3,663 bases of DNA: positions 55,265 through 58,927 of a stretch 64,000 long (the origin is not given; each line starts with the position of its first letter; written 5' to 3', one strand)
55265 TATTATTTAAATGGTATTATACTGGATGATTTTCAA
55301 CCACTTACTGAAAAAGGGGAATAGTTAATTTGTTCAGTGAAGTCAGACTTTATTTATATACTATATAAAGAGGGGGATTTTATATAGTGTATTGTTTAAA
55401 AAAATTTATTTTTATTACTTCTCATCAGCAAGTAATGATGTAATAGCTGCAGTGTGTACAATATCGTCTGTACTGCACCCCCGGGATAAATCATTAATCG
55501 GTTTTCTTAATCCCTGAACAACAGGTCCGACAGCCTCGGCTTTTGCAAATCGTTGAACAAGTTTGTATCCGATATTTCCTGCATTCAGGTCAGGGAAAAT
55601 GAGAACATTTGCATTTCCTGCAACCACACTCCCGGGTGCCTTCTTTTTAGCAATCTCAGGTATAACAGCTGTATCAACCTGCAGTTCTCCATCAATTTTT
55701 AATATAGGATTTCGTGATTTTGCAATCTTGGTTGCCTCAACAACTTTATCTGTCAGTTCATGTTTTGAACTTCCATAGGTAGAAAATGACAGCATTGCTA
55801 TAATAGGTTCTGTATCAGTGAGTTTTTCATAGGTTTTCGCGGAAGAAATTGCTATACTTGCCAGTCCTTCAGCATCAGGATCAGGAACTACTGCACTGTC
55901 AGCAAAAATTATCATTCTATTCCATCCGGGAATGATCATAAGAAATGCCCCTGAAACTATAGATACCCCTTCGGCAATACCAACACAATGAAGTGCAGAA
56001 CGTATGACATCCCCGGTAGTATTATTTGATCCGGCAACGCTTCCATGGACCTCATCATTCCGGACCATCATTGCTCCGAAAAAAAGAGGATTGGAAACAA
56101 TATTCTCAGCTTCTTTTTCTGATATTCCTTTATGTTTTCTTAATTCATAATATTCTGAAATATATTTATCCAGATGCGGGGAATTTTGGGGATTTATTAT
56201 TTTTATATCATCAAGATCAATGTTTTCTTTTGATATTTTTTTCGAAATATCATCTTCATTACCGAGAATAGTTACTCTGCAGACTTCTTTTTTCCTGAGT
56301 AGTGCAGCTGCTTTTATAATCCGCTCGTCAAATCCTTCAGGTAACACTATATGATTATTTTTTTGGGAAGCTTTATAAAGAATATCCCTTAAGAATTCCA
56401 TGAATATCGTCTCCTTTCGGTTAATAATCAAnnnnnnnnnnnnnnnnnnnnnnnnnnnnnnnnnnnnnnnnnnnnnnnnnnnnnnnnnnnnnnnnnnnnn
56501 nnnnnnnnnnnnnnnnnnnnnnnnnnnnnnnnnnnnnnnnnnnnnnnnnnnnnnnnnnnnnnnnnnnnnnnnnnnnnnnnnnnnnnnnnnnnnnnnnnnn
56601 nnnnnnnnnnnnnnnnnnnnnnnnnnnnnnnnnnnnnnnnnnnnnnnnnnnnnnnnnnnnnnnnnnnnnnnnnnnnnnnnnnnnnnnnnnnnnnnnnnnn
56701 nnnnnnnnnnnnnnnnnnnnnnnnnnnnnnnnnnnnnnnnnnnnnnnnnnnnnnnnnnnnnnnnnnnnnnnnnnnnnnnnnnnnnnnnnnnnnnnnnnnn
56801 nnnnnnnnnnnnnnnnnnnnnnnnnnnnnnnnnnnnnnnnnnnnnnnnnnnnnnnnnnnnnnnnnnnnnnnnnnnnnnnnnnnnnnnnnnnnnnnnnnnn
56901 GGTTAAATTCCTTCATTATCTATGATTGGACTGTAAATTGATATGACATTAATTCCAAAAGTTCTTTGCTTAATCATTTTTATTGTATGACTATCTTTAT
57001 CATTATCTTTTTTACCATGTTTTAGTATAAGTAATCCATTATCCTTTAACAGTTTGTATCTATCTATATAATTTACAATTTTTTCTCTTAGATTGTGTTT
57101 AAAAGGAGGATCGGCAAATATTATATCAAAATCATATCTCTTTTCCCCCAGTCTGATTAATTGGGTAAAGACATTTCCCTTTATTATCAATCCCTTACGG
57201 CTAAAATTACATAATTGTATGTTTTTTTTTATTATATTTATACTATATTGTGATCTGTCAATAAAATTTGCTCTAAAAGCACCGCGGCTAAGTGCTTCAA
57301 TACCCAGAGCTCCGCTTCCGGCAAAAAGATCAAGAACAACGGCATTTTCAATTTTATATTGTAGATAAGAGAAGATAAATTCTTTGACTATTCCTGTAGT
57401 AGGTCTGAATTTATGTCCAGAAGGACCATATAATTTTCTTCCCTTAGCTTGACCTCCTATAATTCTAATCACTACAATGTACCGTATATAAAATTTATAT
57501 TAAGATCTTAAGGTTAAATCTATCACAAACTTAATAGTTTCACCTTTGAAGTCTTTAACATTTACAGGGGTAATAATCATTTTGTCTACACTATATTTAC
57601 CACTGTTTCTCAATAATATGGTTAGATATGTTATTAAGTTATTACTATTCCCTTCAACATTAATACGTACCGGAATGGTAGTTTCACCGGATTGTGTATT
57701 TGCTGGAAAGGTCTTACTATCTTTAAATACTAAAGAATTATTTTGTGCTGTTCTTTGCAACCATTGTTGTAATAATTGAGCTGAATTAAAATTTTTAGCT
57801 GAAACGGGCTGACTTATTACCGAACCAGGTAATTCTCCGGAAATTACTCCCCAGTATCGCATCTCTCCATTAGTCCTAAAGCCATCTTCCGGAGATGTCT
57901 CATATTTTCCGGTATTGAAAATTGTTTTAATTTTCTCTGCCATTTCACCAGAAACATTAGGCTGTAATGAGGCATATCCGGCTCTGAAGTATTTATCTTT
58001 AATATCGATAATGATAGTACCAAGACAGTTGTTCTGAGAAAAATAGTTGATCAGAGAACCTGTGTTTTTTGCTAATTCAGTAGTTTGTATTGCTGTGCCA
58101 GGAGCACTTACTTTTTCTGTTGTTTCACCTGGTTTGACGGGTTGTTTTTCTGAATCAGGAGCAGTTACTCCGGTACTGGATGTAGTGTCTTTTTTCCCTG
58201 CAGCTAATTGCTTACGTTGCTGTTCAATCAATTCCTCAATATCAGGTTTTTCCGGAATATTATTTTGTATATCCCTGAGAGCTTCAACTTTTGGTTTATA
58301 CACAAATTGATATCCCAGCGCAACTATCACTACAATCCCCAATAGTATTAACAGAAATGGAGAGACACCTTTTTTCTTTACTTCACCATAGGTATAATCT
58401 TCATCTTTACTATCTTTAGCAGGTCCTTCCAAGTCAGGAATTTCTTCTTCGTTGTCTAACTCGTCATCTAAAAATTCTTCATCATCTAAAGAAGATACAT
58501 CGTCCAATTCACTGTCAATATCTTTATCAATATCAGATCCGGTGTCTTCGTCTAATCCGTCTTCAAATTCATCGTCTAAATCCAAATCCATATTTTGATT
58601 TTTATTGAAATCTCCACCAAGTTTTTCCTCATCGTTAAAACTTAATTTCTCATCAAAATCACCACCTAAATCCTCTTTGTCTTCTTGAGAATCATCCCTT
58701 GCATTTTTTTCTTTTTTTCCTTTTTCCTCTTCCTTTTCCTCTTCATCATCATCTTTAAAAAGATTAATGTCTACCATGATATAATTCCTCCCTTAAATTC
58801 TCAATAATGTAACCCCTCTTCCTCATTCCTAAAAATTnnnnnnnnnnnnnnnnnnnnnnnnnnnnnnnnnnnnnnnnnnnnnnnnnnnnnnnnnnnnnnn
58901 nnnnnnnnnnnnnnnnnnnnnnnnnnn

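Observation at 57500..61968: Type IV pilus/competence-like module (ComEA, pilin-like, PilM-like, PilN-like) inserted in the hrcA-grpE-dnaJ ... rsmD-coaD-pta housekeeping operon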

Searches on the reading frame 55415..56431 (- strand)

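Call 8: search_protein_families(library=pfam, proteins=[window:55415-56431:-], max_evalue=0.00001)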
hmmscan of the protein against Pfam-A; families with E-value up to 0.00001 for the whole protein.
window:55415-56431:- (338 aa): 1 family
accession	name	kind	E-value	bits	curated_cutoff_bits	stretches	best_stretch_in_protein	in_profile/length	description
PF01515.24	PTA_PTB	-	1.4e-120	402.9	24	1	13-331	2-318/319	Phosphate acetyl/butaryl transferase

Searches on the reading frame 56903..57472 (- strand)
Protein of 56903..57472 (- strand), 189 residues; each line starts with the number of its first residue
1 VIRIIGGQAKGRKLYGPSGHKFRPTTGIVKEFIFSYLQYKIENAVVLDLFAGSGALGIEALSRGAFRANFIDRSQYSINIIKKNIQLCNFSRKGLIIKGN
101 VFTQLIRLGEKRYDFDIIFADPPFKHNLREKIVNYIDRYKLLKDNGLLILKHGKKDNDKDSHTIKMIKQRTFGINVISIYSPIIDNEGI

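Call 3: search_protein_families(library=pfam, proteins=[window:56903-57472:-], max_evalue=1)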
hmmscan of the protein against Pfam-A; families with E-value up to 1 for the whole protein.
window:56903-57472:- (189 aa): 12 families
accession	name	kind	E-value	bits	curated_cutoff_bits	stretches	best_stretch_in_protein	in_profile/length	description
PF03602.21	Cons_hypoth95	-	1.4e-50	172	24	1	2-180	1-181/182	Conserved hypothetical protein 95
PF05175.20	MTS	-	1.4e-07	31.7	23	1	32-132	22-118/170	Methyltransferase small domain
PF13847.12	Methyltransf_31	-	8e-06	26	27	1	43-154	4-113/145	Methyltransferase domain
PF09445.16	Methyltransf_15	-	1.7e-05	24.9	22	1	45-124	3-81/165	RNA cap guanine-N2 methyltransferase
PF06325.19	PrmA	-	4.3e-05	23.6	22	1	39-121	158-233/296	Ribosomal protein L11 methyltransferase (PrmA)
PF01555.25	N6_N4_Mtase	-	0.00035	21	26.7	1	39-64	178-203/221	DNA methylase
PF02475.24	TRM5-TYW2_MTfase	-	0.0034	17.8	28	1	42-98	36-93/164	TRM5/TYW2 methyltransferase domain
PF10294.15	Methyltransf_16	-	0.0051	17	21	1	38-169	42-173/174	Lysine methyltransferase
PF02086.21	MethyltransfD12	-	0.0099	16.1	22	1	33-85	12-62/253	D12 class N6 adenine-specific DNA methyltransferase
PF13649.12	Methyltransf_25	-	0.019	16.1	27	1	46-137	1-87/97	Methyltransferase domain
PF01170.24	UPF0020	-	0.13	12.4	22.3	0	45-130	31-137/197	RMKL-like, methyltransferase domain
PF10237.15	N6-adenineMlase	-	0.15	12.2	23.2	1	112-158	86-133/166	Probable N6-adenine methyltransferase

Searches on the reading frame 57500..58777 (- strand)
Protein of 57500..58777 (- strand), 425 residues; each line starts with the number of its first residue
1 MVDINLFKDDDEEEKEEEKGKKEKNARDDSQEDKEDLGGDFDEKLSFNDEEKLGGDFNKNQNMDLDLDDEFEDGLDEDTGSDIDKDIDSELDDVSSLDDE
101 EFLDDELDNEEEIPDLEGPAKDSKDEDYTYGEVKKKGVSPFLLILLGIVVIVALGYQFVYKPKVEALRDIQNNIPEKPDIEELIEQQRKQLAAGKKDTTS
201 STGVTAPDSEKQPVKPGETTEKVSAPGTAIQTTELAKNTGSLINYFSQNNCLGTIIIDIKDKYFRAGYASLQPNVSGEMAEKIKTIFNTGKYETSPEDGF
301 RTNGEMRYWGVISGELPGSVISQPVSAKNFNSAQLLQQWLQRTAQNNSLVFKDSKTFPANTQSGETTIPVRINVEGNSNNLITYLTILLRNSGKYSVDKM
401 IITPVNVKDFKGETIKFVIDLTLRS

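Call 3: search_protein_families(library=pfam, proteins=[window:57500-58777:-], max_evalue=1)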
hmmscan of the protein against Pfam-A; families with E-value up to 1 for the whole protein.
window:57500-58777:- (425 aa): 3 families
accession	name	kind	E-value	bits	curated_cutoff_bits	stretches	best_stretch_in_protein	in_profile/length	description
PF10741.14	T2SSM_b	-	0.00014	22.1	21.7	1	329-403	13-86/111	Type II secretion system (T2SS), protein M subtype b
PF04612.17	T2SSM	-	0.041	14.5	27.8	1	142-200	18-76/160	Type II secretion system (T2SS), protein M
PF16801.10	MSL1_dimer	-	0.16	12.3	25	1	182-196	18-32/37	Dimerisation domain of Male-specific-Lethal 1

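Call 4: search_protein_families(library=ncbifam, proteins=[window:57500-58777:-], max_evalue=1)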
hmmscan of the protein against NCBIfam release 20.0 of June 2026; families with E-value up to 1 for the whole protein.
window:57500-58777:- (425 aa): 2 families
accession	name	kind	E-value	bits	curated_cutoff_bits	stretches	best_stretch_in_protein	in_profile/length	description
NF040576.1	T2SS_GspM_XpsM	equivalog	7.1e-05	22.5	60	1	336-402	84-150/180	type II secretion system protein GspM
NF038218.1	IcmG_DotF_IVB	equivalog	0.014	15.1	200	1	102-225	11-128/266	type IVB secretion system protein IcmG/DotF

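Call 20: find_homologous_proteins(query=window:57500-58777:-, max_evalue=0.001)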
Query window:57500-58777:- (425 aa): 14 proteins with E <= 0.001 among 8000 candidates.
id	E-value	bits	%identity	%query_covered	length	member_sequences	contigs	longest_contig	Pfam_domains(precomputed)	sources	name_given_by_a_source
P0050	1.2e-273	925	100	100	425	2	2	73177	-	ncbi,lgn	-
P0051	2.0e-208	710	76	100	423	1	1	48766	-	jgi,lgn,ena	-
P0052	6.4e-170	584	64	100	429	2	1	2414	-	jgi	-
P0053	2.9e-151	522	60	100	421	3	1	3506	-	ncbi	ncbi:MAG: hypothetical protein P8078_01850 [bacterium]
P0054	2.3e-140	486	56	100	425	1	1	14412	-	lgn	-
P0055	4.3e-60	222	31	100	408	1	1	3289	-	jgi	-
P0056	5.1e-43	166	30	84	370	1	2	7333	PF10741.15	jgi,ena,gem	-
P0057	1.1e-42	165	29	100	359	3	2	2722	-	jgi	jgi:hypothetical protein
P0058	7.3e-42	162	30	100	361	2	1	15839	PF10741.15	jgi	-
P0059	5.2e-29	120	29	100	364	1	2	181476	-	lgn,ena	-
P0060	1.4e-28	118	26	89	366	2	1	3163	-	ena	-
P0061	2.4e-28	117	31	80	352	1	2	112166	-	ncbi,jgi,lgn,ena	-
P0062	7.7e-24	103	27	100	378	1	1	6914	-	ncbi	-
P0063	4.3e-15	74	24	62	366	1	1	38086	-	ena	-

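Call 26: search_solved_structures(query=A3, max_evalue=10)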
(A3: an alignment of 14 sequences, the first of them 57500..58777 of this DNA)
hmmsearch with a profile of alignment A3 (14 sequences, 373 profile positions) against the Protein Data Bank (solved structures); distinct sequences matched with E-value up to 10: 3.
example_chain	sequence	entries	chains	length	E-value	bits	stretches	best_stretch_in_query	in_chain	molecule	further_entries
7q21_H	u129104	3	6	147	0.085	15.3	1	75-123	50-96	Uncharacterized membrane protein Cgl2017/cg2211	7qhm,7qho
9itj_U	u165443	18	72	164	0.57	12.6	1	89-201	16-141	ATP synthase subunit b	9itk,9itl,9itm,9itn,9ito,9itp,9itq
7jg5_d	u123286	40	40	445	0.81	12.1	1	86-171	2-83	ATP synthase subunit b-delta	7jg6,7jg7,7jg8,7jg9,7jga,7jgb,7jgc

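Call 39: predict_structure(alignment_id=A3)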
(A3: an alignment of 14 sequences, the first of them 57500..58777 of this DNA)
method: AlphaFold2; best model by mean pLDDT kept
length: 425 residues; sequences in the alignment: 14
mean_pLDDT: 66.9   pTM: 0.49
mean pLDDT of the five models: 66.9, 65.8, 64.2, 63.0, 62.8
residues with pLDDT >= 90: 154; 70-90: 69; 50-70: 34; < 50: 168
segments of 3 or more residues with pLDDT < 50: 1-67, 69-134, 194-226
pLDDT, mean of each block of 10 residues (from residue 1): 43 33 31 30 35 38 43 38 38 38 39 40 36 54 87 85 75 54 63 41 28 37 51 90 95 95 94 92 90 92 91 90 73 94 96 96 93 95 91 90 91 94 92
secondary structure, 60 per line:
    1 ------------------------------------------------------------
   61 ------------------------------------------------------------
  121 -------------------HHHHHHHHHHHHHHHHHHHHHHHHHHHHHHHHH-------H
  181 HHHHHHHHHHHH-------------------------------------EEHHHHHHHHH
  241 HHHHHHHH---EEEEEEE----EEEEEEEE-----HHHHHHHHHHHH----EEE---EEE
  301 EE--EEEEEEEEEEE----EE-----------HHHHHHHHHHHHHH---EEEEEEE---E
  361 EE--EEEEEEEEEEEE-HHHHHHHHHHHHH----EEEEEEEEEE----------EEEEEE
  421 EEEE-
elements in order: H140-172 H180-192 H232-248 E252-258 E263-270 H276-287 E292-294 E298-302 E305-315 H333-346 E350-356 E360-362 E365-376 H378-390 E395-404 E415-424

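Call 52: search_protein_families(library=pfam, alignment_id=A3, max_evalue=1)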
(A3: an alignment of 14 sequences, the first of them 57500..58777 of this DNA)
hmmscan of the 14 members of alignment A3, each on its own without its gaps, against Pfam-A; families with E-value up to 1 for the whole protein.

A. member 1, window:57500-58777:- (425 aa): 3 families
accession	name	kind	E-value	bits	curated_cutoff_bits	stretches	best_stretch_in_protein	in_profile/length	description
PF10741.14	T2SSM_b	-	0.00014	22.1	21.7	1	329-403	13-86/111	Type II secretion system (T2SS), protein M subtype b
PF04612.17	T2SSM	-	0.041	14.5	27.8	1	142-200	18-76/160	Type II secretion system (T2SS), protein M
PF16801.10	MSL1_dimer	-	0.16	12.3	25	1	182-196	18-32/37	Dimerisation domain of Male-specific-Lethal 1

B. families by the number of members that match (of 14 scanned): 15 families
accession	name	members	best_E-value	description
PF10741.14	T2SSM_b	7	8.7e-06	Type II secretion system (T2SS), protein M subtype b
PF04612.17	T2SSM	7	7.1e-05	Type II secretion system (T2SS), protein M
PF06585.17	JHBP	1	0.029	Haemolymph juvenile hormone binding protein (JHBP)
PF10812.13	DUF2561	1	0.066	Protein of unknown function (DUF2561)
PF04287.17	DUF446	1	0.11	tRNA pseudouridine synthase C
PF12550.13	GCR1_C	1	0.12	Transcriptional activator of glycolytic enzymes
PF15820.10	ECSCR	1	0.12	Endothelial cell-specific chemotaxis regulator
PF07857.17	TMEM144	1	0.12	Transmembrane family, TMEM144 of transporters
PF22107.2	Pch2_N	1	0.12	Pch2 N-terminal domain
PF15700.10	DUF4667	1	0.14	Domain of unknown function (DUF4667)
PF16801.10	MSL1_dimer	1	0.16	Dimerisation domain of Male-specific-Lethal 1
PF16118.10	DUF4834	1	0.16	Domain of unknown function (DUF4834)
PF17000.10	Asp5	1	0.23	Accessory secretory protein Sec, Asp5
PF03483.22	B3_4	1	0.24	B3/4 domain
PF03929.21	PepSY_TM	1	0.35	PepSY-associated TM region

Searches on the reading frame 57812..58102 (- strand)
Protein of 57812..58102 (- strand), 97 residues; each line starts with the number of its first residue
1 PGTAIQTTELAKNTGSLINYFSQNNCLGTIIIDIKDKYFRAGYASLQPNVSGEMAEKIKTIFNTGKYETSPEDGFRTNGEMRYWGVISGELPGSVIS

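Call 78: search_solved_structures(query=A4, max_evalue=10)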
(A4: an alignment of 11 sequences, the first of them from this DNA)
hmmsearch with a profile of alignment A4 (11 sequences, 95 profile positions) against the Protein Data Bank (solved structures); distinct sequences matched with E-value up to 10: 3.
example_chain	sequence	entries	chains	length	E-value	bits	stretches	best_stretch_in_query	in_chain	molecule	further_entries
8amt_AAA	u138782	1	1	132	0.92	12.8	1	34-65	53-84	Replication protein RepB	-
8amu_A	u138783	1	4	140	0.97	12.7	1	34-65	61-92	Replication protein RepB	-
5i9e_H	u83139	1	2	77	1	12.6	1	44-75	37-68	Helicase SWR1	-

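Call 79: search_protein_families(library=pfam, alignment_id=A4, max_evalue=10)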
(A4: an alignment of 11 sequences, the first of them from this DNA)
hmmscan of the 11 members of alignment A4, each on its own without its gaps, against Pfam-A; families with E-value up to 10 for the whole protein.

A. member 1, seq(97 aa): 0 families

B. families by the number of members that match (of 11 scanned): 1 family
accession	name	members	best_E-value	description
PF08951.15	EntA_Immun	1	0.06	Enterocin A Immunity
